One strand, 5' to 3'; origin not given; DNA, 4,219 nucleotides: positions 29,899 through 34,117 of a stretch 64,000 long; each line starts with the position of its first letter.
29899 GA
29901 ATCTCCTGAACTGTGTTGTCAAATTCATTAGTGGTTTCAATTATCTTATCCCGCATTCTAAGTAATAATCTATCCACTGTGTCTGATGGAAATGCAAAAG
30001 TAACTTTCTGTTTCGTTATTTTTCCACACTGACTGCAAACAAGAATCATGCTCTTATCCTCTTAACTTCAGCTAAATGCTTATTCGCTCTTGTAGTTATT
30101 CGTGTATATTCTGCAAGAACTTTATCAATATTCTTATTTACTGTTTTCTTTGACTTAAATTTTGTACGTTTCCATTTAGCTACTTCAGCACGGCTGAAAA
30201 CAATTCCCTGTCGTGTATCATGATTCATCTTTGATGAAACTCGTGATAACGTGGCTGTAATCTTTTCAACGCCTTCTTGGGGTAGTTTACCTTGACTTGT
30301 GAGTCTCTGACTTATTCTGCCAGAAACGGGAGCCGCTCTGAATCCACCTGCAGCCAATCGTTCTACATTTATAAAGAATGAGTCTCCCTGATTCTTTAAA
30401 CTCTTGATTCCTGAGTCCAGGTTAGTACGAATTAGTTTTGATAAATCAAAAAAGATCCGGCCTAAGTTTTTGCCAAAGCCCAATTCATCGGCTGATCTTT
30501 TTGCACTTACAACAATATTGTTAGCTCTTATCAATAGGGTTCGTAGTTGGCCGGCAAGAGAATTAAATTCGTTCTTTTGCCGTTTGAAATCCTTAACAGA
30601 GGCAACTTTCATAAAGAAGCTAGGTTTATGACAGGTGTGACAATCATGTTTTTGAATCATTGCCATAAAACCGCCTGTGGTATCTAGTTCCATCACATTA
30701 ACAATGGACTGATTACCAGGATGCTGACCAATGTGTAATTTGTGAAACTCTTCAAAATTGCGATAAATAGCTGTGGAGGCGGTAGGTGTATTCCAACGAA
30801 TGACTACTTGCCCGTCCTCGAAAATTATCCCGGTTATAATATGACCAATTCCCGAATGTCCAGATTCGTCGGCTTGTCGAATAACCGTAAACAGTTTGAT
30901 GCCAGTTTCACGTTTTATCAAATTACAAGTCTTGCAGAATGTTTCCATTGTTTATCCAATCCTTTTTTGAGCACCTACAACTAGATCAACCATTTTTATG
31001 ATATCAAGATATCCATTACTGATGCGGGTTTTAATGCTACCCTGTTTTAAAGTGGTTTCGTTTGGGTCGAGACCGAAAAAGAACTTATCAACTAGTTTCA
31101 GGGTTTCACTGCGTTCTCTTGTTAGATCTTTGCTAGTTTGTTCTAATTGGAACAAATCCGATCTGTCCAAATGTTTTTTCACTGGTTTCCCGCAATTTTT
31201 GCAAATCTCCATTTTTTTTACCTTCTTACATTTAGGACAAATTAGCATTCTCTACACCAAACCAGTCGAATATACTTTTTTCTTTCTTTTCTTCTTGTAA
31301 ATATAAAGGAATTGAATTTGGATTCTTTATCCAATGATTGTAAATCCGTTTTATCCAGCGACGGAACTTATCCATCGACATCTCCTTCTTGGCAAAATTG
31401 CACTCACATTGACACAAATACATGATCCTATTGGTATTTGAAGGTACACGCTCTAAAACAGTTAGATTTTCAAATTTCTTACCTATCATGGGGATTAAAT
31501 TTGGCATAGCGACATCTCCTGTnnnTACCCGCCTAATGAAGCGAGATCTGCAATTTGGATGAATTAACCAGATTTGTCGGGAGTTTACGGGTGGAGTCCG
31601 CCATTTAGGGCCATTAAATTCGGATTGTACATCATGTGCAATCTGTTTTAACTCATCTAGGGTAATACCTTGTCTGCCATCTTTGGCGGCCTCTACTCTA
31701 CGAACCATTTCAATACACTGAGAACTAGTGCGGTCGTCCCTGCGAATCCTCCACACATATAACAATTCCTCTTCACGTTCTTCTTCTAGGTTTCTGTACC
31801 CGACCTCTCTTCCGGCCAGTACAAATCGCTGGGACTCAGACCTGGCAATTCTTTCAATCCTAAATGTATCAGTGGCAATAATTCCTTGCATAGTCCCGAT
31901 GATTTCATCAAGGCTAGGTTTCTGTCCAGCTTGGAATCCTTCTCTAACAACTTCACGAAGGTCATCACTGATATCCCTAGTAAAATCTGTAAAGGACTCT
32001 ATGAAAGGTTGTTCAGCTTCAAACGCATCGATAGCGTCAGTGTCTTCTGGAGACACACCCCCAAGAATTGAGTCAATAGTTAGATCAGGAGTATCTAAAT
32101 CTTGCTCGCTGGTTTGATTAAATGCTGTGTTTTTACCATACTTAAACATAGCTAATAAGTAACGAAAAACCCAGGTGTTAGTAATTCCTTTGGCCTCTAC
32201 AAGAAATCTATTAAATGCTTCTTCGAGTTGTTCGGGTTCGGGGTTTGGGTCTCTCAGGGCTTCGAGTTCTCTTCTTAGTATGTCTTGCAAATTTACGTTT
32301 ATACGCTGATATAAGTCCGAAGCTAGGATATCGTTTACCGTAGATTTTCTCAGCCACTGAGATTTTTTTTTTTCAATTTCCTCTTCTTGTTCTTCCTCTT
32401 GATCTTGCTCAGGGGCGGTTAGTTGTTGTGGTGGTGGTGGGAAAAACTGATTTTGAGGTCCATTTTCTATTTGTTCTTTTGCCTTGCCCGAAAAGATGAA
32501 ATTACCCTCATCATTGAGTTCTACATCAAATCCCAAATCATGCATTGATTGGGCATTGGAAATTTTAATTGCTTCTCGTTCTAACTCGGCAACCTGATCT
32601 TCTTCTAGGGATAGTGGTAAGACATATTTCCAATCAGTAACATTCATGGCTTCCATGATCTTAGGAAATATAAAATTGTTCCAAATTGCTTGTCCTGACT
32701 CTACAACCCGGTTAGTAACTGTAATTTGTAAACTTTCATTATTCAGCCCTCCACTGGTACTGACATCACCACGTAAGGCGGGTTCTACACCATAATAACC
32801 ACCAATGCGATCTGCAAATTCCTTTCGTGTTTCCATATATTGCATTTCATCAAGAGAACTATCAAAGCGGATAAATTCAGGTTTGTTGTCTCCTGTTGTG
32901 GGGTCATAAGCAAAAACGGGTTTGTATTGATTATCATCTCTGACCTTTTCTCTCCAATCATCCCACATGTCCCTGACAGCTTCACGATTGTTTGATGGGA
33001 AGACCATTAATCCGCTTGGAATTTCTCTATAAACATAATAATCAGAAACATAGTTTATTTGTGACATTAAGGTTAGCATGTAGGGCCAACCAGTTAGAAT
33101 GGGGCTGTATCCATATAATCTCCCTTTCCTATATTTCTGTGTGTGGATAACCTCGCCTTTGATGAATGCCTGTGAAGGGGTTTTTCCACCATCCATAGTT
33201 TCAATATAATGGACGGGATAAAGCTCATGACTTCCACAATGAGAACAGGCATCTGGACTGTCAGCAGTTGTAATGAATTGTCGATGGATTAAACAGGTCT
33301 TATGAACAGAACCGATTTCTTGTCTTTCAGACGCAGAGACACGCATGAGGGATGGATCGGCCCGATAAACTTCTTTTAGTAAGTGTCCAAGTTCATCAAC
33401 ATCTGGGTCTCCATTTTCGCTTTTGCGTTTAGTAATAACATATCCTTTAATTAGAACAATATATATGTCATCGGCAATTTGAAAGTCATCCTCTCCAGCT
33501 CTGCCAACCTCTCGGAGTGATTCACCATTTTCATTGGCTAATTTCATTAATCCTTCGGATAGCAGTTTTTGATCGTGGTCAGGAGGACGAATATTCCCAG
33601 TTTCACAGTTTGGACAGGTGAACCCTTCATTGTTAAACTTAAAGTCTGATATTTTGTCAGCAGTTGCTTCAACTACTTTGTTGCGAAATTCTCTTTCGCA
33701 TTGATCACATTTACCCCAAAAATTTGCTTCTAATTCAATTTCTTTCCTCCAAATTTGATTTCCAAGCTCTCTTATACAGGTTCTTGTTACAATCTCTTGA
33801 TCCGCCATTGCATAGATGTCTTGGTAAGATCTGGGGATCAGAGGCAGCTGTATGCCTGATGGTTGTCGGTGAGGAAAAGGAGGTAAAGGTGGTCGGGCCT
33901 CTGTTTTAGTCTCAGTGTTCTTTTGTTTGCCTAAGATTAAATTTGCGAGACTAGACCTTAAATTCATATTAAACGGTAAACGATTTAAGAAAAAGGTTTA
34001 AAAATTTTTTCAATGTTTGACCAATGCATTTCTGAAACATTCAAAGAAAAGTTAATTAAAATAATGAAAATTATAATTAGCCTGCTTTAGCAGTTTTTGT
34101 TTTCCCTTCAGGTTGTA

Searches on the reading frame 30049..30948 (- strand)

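Call 9: search_protein_families(library=phrogs, proteins=[window:30049-30948:-], max_evalue=0.01)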
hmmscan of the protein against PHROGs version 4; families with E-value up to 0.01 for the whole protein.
window:30049-30948:- (300 aa): 1 family
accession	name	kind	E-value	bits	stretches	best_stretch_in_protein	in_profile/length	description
phrog_7499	-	unknown function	2.5e-12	47.4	1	14-84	14-83/91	-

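Call 10: search_protein_families(library=pfam, proteins=[window:30049-30948:-], max_evalue=0.01)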
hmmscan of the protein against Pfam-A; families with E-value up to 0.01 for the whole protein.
window:30049-30948:- (300 aa): 0 families

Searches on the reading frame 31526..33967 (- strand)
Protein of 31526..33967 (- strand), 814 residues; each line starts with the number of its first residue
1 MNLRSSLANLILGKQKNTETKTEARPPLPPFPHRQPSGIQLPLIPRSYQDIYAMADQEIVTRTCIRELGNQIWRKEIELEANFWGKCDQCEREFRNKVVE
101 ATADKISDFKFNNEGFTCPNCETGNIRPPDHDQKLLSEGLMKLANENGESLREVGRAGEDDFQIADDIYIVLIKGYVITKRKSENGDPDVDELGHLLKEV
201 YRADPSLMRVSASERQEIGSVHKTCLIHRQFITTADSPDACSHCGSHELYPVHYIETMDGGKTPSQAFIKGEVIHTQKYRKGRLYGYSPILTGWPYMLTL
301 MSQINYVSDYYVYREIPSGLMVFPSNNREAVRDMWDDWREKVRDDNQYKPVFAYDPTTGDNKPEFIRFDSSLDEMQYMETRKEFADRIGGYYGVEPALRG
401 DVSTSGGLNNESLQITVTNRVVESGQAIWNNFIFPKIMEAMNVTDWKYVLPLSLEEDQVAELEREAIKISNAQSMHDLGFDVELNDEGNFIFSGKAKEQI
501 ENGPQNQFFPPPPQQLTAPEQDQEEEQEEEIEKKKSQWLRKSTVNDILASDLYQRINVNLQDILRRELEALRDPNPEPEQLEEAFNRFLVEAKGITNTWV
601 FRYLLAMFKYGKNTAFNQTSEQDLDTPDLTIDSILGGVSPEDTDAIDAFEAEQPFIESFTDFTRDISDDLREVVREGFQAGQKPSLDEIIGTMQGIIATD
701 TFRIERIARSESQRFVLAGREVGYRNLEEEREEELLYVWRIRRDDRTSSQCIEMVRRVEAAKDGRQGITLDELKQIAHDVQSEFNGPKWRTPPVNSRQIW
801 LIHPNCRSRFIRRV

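Call 9: search_protein_families(library=phrogs, proteins=[window:31526-33967:-], max_evalue=0.01)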
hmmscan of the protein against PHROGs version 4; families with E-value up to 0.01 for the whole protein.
window:31526-33967:- (814 aa): 6 families
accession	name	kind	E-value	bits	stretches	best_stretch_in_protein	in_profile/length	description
phrog_18178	-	head and packaging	1.9e-50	173.1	1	24-484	43-513/613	portal protein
phrog_2662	-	head and packaging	9.4e-12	45.3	2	271-439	189-360/717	portal protein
phrog_12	-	head and packaging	4.3e-10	40.2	1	271-415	202-343/646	portal protein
phrog_3517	-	head and packaging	1.7e-06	28.6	1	674-754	204-287/371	head morphogenesis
phrog_6577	-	unknown function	5.2e-06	26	1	647-760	97-203/1066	-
phrog_115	-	head and packaging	0.00021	21.6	1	664-810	204-314/665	minor head protein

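Call 10: search_protein_families(library=pfam, proteins=[window:31526-33967:-], max_evalue=0.01)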
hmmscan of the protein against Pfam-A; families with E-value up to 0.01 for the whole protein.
window:31526-33967:- (814 aa): 1 family
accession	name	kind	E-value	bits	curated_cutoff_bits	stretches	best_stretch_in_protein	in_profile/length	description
PF04860.17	Phage_portal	-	3.3e-05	23.7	39.1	1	262-413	106-252/321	Phage portal protein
